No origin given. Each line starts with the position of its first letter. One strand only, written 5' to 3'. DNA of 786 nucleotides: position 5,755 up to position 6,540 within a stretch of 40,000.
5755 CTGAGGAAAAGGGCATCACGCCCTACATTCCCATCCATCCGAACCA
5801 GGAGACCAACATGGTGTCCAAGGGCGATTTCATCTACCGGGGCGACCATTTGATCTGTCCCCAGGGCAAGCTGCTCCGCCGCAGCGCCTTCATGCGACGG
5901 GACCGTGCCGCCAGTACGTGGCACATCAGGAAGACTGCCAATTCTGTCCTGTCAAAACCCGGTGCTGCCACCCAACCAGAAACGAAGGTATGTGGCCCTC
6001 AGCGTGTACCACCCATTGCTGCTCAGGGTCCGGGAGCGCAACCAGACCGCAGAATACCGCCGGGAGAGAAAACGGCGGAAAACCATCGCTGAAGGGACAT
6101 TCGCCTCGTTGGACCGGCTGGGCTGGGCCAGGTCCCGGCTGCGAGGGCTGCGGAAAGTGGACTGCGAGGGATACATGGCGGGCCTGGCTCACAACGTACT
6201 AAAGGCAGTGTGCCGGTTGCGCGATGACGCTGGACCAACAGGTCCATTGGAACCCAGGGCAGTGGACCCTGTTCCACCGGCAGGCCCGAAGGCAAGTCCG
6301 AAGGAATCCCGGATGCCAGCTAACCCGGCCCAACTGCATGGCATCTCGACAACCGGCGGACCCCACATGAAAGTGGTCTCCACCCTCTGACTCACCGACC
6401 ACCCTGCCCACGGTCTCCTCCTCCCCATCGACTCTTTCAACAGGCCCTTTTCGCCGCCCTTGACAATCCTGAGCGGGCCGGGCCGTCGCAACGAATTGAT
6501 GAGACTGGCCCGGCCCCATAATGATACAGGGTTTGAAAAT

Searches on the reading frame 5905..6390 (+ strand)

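Call 8: search_protein_families(library=pfam, proteins=[window:5905-6390:+], max_evalue=0.01)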
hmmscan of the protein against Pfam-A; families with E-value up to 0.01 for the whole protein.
window:5905-6390:+ (161 aa): 1 family
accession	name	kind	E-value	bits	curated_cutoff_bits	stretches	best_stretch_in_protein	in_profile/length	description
PF13751.12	DDE_Tnp_1_6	-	4e-09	37.3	25.1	1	25-100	46-123/125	Transposase DDE domain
